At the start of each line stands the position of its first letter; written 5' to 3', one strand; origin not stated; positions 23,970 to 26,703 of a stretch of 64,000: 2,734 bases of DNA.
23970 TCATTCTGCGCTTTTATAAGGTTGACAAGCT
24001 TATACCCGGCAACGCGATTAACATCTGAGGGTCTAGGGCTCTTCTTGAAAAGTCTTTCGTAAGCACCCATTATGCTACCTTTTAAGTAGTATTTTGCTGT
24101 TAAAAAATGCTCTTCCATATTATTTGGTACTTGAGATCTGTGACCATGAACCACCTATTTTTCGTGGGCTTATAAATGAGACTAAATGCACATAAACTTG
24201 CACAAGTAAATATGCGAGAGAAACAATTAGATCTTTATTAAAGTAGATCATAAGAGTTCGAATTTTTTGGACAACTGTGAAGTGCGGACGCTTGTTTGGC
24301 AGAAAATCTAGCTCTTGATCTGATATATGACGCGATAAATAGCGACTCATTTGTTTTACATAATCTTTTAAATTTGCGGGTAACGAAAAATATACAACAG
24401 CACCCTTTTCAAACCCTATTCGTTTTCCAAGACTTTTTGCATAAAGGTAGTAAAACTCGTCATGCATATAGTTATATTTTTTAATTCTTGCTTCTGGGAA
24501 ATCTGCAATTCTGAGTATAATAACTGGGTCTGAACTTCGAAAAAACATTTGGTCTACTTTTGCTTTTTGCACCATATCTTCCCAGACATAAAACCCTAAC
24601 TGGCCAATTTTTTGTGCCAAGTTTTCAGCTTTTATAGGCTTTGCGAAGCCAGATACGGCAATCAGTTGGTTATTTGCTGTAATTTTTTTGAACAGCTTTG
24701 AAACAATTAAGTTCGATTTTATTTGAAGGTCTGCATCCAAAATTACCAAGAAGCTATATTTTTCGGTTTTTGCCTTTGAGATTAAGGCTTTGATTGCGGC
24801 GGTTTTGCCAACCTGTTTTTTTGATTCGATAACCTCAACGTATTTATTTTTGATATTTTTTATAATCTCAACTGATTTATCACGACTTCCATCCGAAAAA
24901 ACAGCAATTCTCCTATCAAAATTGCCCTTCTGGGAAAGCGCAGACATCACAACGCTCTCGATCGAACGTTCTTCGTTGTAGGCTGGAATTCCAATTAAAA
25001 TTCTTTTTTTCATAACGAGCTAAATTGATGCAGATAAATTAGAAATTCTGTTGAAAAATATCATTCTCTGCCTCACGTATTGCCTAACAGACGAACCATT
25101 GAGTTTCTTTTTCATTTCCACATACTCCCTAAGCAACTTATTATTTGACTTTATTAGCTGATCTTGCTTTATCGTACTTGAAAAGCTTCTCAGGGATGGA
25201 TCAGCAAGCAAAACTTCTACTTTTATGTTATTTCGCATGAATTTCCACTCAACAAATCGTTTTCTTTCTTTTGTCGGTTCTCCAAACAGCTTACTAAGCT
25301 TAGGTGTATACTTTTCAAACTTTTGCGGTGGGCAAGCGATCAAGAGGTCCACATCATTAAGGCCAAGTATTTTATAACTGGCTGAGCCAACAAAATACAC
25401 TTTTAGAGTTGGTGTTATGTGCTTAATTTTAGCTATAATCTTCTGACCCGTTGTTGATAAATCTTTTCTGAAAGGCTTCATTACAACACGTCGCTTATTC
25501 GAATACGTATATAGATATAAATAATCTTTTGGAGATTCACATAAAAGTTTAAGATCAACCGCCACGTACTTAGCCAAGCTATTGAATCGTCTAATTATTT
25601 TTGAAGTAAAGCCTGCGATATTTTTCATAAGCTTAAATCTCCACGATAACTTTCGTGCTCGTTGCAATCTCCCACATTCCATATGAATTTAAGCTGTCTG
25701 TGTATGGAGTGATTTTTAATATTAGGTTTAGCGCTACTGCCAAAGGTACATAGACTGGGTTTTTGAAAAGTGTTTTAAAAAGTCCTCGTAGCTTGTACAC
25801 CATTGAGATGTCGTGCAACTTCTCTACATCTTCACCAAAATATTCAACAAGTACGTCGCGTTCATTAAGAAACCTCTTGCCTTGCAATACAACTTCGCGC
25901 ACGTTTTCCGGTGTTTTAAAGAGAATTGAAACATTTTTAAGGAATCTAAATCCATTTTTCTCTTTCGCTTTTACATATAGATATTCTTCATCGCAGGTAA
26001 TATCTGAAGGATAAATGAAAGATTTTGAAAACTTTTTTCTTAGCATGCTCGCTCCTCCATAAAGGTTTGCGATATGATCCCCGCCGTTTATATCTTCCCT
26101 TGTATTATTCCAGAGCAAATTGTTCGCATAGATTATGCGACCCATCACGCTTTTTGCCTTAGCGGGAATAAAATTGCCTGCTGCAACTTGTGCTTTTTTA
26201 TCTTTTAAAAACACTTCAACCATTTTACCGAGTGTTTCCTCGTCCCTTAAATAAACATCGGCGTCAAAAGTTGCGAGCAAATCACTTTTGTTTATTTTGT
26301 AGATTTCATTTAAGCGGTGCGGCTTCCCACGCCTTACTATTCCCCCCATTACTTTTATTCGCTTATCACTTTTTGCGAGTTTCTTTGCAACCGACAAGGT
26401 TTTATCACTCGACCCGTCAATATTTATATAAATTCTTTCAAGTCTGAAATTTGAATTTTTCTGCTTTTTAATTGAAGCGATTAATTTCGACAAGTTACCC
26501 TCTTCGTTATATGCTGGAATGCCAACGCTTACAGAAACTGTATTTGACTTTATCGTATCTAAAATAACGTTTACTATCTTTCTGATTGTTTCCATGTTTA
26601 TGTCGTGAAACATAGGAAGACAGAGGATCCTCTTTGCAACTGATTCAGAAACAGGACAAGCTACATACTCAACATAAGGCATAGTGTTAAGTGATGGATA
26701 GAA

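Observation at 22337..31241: Three unusual enzyme fusions in the glycan locus: kinase-fold+CE4 deacetylase, DegT aminotransferase+GT2, and Wzx-like flippase+GT4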

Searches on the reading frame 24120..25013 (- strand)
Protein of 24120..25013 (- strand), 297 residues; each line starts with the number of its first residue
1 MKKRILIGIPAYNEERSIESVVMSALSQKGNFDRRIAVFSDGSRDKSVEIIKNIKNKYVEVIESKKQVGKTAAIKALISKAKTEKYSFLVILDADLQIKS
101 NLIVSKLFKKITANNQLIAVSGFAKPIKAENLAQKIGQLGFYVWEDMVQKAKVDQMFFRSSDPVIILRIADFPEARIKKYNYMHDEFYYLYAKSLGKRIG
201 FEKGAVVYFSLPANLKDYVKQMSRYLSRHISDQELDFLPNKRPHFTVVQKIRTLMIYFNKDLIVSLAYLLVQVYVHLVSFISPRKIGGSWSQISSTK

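Call 4: search_protein_families(library=pfam, proteins=[window:24120-25013:-], max_evalue=0.01)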
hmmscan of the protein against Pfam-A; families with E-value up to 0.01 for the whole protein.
window:24120-25013:- (297 aa): 2 families
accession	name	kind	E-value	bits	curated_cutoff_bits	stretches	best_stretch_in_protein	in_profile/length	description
PF00535.33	Glycos_transf_2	-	1e-19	71.6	23.3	1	7-138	2-130/168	Glycosyl transferase family 2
PF13641.12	Glyco_tranf_2_3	-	1.6e-10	41.8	27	1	5-103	3-104/230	Glycosyltransferase like family 2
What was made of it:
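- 24120..25013 (-): Stand-alone GT2 of 297 aa with one C-terminal TM helix. It is a paralogue of the GT2 half of fusion (ii). Pfam Glycos_transf_2 scores 71.6 bits (call 4).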

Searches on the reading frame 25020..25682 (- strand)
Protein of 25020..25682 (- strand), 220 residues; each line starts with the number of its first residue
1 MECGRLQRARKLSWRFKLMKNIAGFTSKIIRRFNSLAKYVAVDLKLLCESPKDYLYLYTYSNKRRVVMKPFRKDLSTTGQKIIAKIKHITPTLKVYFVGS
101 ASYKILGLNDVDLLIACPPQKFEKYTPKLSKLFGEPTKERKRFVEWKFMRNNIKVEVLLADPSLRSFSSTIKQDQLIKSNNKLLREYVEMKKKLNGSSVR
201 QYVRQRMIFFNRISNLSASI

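Call 4: search_protein_families(library=pfam, proteins=[window:25020-25682:-], max_evalue=0.01)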
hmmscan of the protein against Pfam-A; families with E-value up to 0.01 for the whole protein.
window:25020-25682:- (220 aa): 1 family
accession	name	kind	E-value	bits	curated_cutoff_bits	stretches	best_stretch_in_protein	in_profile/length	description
PF04229.20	GrpB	-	0.0002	22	25.5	1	66-213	2-156/159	GrpB protein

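Call 53: search_protein_families(library=pfam, proteins=[window:25020-25628:-], max_evalue=5)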
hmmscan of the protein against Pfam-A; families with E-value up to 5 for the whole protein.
window:25020-25628:- (202 aa): 3 families
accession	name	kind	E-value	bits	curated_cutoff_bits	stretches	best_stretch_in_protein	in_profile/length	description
PF04229.20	GrpB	-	0.00015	22.4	25.5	1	48-195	2-156/159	GrpB protein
PF24136.1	DUF7403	-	0.065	13.8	27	0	148-199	54-102/106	Domain of unknown function (DUF7403)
PF14792.12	DNA_pol_B_palm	-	0.13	12.9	25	1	54-108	4-60/113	DNA polymerase beta palm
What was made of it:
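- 25020..25682 (-): GrpB-like protein with a polymerase-beta-type nucleotidyltransferase fold, 202-220 aa. The likely start is the ATG at 25628. Pfam GrpB scores 22.4 bits, below the 25.5 cut-off (call 53).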

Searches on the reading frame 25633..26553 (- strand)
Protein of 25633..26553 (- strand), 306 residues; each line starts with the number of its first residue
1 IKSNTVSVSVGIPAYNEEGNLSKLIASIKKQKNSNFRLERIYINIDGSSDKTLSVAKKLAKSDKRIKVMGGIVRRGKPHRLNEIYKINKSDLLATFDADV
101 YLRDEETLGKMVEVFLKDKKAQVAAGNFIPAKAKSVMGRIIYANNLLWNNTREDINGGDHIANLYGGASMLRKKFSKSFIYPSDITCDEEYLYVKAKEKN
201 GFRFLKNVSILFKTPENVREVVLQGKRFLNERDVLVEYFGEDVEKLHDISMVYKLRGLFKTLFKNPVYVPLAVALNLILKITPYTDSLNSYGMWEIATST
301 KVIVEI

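Call 41: search_solved_structures(query=window:25633-26553:-, max_evalue=0.01, show_alignments=2)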
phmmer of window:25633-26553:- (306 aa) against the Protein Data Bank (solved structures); distinct sequences matched with E-value up to 0.01: 7.
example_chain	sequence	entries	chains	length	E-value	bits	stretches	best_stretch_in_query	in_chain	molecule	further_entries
5ekp_C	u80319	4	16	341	0.00044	23.4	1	4-100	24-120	Uncharacterized glycosyltransferase sll0501 | Glycosyltransferase sll0501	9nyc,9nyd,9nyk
5eke_A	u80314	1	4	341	0.00044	23.4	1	4-100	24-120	Uncharacterized glycosyltransferase sll0501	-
9nye_A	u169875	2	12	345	0.00045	23.4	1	4-100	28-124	Glycosyltransferase sll0501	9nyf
5mlz_A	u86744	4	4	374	0.0017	21.5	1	5-117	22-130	Dolichol monophosphate mannose synthase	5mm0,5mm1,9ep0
6yv7_B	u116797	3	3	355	0.0027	20.8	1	8-113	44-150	Glycosyl transferase, family 2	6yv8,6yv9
6yv7_A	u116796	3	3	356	0.0027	20.8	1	8-113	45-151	Glycosyl transferase, family 2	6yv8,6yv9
5hea_A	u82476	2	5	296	0.0037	20.4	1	7-70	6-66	Putative glycosyltransferase (GalT1)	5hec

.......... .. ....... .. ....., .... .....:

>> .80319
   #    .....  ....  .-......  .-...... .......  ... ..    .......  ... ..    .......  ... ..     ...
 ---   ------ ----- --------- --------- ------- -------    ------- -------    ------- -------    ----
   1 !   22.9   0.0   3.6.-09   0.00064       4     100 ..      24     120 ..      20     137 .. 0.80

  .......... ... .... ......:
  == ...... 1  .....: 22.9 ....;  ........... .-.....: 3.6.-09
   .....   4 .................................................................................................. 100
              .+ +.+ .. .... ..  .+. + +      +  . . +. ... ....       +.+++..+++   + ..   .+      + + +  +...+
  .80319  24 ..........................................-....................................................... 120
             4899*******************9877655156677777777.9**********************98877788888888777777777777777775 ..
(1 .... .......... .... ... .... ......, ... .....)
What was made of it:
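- On Polyprenyl-phosphate glycosyltransferases (GtrB / ArnC / DPMS type): the GT2 half of fusion (ii): GtrB 5ekp and DPMS 5mlz are the best PDB hits, but only at E 4e-4 to 2e-3 over about 100 residues (call 41).
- The GT2 of fusion (ii) resembles GtrB and DPMS only weakly, at E 4e-4 over about 100 residues (call 41), so its acceptor is unknown.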
